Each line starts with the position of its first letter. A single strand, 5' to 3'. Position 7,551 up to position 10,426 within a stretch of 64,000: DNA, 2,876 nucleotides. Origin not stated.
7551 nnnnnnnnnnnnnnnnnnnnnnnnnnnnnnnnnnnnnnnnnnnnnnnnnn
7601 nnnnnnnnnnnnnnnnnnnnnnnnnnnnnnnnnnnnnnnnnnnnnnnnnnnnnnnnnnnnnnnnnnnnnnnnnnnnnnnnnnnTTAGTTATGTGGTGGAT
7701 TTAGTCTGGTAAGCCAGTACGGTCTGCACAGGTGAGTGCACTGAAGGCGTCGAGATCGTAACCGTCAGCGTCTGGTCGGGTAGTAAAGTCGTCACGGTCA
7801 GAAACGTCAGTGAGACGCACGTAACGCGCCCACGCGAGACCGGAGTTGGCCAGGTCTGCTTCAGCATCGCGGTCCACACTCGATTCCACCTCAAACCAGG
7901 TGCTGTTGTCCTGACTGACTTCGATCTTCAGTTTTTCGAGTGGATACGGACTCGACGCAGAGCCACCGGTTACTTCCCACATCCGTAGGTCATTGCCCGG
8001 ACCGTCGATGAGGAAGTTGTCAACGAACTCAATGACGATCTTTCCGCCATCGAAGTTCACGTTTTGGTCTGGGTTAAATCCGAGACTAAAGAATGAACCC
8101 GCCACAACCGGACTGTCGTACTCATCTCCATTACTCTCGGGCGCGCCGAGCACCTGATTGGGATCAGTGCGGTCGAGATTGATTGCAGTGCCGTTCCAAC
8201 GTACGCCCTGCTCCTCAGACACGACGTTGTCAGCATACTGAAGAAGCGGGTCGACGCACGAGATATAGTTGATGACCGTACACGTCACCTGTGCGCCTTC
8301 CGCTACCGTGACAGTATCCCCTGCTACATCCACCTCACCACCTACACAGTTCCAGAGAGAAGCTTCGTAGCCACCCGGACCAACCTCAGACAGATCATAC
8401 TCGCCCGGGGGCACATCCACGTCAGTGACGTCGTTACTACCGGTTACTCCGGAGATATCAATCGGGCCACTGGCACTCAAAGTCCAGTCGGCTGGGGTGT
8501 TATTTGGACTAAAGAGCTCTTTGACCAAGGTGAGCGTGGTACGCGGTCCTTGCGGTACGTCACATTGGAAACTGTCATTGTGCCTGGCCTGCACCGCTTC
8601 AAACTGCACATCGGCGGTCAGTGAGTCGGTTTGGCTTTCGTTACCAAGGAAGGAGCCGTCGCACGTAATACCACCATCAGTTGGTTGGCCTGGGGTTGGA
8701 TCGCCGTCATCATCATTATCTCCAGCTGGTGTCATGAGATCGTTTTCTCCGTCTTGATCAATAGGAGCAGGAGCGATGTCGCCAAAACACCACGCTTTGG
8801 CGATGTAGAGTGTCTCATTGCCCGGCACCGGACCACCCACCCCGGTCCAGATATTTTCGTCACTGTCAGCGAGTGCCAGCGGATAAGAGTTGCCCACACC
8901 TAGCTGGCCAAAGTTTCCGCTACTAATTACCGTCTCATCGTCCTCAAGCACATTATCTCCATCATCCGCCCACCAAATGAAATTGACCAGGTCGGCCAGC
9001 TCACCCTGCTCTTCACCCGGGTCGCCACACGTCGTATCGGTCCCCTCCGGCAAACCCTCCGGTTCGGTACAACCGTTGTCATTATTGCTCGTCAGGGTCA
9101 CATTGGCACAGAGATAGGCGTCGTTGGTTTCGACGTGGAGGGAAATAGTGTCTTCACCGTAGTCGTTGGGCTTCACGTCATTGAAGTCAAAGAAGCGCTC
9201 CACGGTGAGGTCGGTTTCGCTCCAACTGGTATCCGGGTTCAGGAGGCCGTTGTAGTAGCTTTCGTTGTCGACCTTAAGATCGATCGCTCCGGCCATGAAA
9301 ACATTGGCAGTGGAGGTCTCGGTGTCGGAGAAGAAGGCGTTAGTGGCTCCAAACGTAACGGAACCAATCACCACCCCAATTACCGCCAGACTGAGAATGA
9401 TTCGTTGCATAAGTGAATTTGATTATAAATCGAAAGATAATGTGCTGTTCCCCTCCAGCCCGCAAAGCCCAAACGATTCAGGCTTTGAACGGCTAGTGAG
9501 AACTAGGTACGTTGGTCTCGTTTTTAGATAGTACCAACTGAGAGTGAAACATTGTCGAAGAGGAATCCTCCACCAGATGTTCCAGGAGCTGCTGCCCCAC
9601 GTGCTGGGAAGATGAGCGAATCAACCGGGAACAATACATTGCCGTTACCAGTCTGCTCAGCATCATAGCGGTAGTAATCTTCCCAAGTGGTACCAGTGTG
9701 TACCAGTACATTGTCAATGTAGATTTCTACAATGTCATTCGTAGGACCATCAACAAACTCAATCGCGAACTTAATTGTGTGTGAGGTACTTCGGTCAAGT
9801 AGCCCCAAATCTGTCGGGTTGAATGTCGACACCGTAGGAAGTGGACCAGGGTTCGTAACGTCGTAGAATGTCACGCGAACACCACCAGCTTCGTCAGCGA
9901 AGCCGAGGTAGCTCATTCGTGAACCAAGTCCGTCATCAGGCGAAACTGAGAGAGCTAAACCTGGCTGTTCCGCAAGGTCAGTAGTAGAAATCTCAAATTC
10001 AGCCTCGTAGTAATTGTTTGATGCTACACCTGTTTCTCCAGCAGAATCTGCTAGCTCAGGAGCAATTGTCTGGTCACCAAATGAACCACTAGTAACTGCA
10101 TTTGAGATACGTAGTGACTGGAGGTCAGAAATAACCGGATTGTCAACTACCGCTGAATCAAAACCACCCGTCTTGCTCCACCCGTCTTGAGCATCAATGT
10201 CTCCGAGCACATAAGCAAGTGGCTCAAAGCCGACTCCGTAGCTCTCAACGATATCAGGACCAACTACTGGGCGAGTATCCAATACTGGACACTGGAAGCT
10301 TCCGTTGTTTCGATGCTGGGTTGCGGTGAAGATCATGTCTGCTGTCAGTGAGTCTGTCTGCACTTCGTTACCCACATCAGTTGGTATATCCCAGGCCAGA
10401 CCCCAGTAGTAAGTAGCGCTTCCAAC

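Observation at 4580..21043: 16.5-kb co-directional surface-fibre locus combining a SipW/TasA-type system with a sortase system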

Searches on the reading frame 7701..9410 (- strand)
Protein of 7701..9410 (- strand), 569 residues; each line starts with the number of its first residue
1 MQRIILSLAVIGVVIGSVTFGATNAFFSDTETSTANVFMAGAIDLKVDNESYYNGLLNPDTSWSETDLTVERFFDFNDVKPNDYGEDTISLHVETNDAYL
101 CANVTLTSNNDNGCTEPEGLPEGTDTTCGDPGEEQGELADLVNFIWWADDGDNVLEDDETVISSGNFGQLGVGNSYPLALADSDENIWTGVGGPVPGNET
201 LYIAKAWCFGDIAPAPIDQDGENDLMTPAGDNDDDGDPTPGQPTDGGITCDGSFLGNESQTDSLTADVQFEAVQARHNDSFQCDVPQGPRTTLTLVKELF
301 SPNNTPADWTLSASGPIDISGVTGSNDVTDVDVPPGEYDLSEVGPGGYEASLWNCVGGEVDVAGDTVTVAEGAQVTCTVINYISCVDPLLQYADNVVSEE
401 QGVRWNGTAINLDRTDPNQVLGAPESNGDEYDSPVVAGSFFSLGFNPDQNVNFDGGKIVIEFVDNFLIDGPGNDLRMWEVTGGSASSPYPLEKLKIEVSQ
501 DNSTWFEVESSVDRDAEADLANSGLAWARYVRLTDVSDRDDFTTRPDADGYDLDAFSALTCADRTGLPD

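Call 3: search_protein_families(library=pfam, proteins=[window:7701-9410:-], max_evalue=0.01)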
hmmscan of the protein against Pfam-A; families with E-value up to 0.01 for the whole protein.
window:7701-9410:- (569 aa): 4 families
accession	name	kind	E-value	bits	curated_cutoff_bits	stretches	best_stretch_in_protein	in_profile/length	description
PF19403.5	SpaA_2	-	3.5e-25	88.9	25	1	292-379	5-96/96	Prealbumin-like fold domain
PF12389.13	Peptidase_M73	-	0.00021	21.6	22.5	1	7-50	7-50/196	Camelysin metallo-endopeptidase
PF22633.2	F5_F8_type_C_2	-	0.0026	18.8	27.8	0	478-533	35-91/91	NedA-like, galactose-binding domain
PF00754.31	F5_F8_type_C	-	0.005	17.4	28.2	0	480-537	52-114/127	F5/8 type C domain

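Call 4: search_protein_families(library=ncbifam, proteins=[window:7701-9410:-], max_evalue=0.01)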
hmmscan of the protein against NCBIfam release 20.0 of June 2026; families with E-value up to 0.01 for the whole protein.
window:7701-9410:- (569 aa): 1 family
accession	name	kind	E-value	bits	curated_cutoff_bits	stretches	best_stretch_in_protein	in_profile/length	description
TIGR04088.1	cognate_SipW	domain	0.00023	21.2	19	1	11-42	3-33/34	SipW-dependent-type signal peptide-containing protein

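Call 5: find_encoding_contigs(protein=window:7701-9410:-, flank=10000, max_places=6)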
Protein window:7701-9410:- (569 aa): 3 contigs read that carry it; 2 places shown.
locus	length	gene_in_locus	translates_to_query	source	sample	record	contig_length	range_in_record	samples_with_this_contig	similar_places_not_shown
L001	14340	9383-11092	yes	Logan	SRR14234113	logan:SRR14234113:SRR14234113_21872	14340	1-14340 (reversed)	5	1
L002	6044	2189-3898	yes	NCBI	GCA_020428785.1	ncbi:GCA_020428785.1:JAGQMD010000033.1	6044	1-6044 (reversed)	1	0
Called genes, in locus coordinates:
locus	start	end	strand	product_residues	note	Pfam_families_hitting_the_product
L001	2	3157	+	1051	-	?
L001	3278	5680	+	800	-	-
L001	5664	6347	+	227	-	PF04203:Sortase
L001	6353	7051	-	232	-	-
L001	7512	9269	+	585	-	PF12389:Peptidase_M73 (faint)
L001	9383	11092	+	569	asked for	PF19403:SpaA_2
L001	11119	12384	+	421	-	-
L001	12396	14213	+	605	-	-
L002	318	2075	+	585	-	PF12389:Peptidase_M73 (faint)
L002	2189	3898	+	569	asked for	PF19403:SpaA_2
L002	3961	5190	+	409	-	-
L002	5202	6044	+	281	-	?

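Call 35: predict_structure(alignment_id=A2)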
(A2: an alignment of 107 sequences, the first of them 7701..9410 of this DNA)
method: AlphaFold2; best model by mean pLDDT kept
length: 569 residues; sequences in the alignment: 107
mean_pLDDT: 57.2   pTM: 0.50
mean pLDDT of the five models: 57.2, 56.3, 56.2, 55.2, 54.6
residues with pLDDT >= 90: 122; 70-90: 69; 50-70: 80; < 50: 298
segments of 3 or more residues with pLDDT < 50: 24-38, 177-191, 226-230, 236-241, 290-302, 304-363, 365-473, 485-490, 512-569
pLDDT, mean of each block of 10 residues (from residue 1): 84 73 48 48 91 94 95 90 95 94 88 71 63 77 94 92 85 48 38 85 95 89 49 48 74 91 90 91 64 47 45 34 34 35 32 34 43 33 25 26 24 29 32 30 25 27 30 53 48 62 57 46 36 34 34 31 29
secondary structure, 60 per line:
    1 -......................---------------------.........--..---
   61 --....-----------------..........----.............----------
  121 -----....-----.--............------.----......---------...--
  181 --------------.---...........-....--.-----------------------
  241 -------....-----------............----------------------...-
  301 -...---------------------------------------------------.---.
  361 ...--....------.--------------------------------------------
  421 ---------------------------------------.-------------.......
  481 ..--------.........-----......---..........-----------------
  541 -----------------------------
elements in order: H2-23 E45-53 E63-66 E84-93 E98-110 H126-129 H138-141 E142-149 E161-166 E176-178 E199-209 E211-214 E248-251 E263-274 E360-363 E366-369 E474-482 E491-499 E505-510 H514-523

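Call 38: fold_search(model_id=the predicted structure, library=pdb)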
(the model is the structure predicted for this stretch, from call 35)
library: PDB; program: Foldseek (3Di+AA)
matches with E <= 10: 484; with E <= 0.001: 0
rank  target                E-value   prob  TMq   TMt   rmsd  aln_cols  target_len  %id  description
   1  8aur_A                1.1e-03  0.99  0.18  0.39  11.3       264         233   13  Cryo-EM structure of a TasA fibre (released 2022-11-30)
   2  8hil_C                5.6e-02  0.02  0.05  0.07  25.8       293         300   10  A cryo-EM structure of B. oleracea RNA polymerase V at 3.57 Angstrom (released 2023-03-22)
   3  2wmp_B                6.7e-02  0.44  0.13  0.41   9.8       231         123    7  Structure of the E. coli chaperone PapD in complex with the pilin domain of the PapGII adhesin (released 2010-08-25)
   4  1ipk_B                1.2e-01  0.04  0.06  0.08  14.1       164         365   10  CRYSTAL STRUCTURES OF RECOMBINANT AND NATIVE SOYBEAN BETA-CONGLYCININ BETA HOMOTRIMERS (released 2002-05-16)
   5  1ipk_A                1.3e-01  0.04  0.06  0.08  15.7       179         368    8  CRYSTAL STRUCTURES OF RECOMBINANT AND NATIVE SOYBEAN BETA-CONGLYCININ BETA HOMOTRIMERS (released 2002-05-16)
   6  4lks_A                1.5e-01  0.21  0.09  0.25   6.5       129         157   11  Structure of CBM32-3 from a family 31 glycoside hydrolase from Clostridium perfringens in complex with galactose (released 2014-12-24)
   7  5e1r_B                1.6e-01  0.06  0.06  0.08  15.2       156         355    8  Crystal structure of pecan (carya illinoinensis) vicilin, a new food allergen (released 2016-08-10)
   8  5e1r_C                1.7e-01  0.08  0.06  0.08  13.6       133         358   10  Crystal structure of pecan (carya illinoinensis) vicilin, a new food allergen (released 2016-08-10)
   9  5e1r_E                1.9e-01  0.06  0.06  0.08  13.4       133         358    8  Crystal structure of pecan (carya illinoinensis) vicilin, a new food allergen (released 2016-08-10)
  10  8okh_A                2.1e-01  0.09  0.10  0.24   9.6       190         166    5  Crystal structure of Bdellovibrio bacteriovorus Bd1399 (released 2023-10-25)
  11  5vg3_B                2.4e-01  0.04  0.05  0.07  15.2       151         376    6  Structure of Oxalate Decarboxylase from Bacillus subtilis at pH 4.6 (released 2017-10-18)
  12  8x7n_A                2.6e-01  0.14  0.09  0.30   8.6       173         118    8  Cell-cell adhesion Nanobody/Antigen Pair (released 2024-07-17)
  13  2zag_A                2.6e-01  0.07  0.09  0.10  16.3       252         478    8  Crystal structure of the SeMet-substituted soluble domain of STT3 from P. furiosus (released 2007-12-11)
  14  1phs                  2.6e-01  0.04  0.05  0.07  14.4       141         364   10  THE THREE-DIMENSIONAL STRUCTURE OF THE SEED STORAGE PROTEIN PHASEOLIN AT 3 ANGSTROMS RESOLUTION (released 1990-10-15)
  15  7blg                  2.9e-01  0.16  0.09  0.27   6.1       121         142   10  Structure of CBM BT3015C from Bacteroides thetaiotaomicron in complex with galactose (released 2022-03-02)
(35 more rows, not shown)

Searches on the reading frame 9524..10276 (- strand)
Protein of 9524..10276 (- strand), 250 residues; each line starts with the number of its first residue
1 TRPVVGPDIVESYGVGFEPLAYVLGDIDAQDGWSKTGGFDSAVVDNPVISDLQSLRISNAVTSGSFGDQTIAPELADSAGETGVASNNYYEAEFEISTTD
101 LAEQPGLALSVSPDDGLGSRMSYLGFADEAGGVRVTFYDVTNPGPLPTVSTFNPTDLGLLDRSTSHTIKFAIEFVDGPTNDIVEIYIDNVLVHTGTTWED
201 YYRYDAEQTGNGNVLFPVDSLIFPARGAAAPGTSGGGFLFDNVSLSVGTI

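Call 63: search_protein_families(library=pfam, proteins=[window:9524-10276:-], max_evalue=1)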
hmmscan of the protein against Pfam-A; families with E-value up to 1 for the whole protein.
window:9524-10276:- (250 aa): 0 families

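Call 82: search_solved_structures(query=window:9524-10276:-, max_evalue=10)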
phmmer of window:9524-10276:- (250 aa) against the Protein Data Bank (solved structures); distinct sequences matched with E-value up to 10: 0.
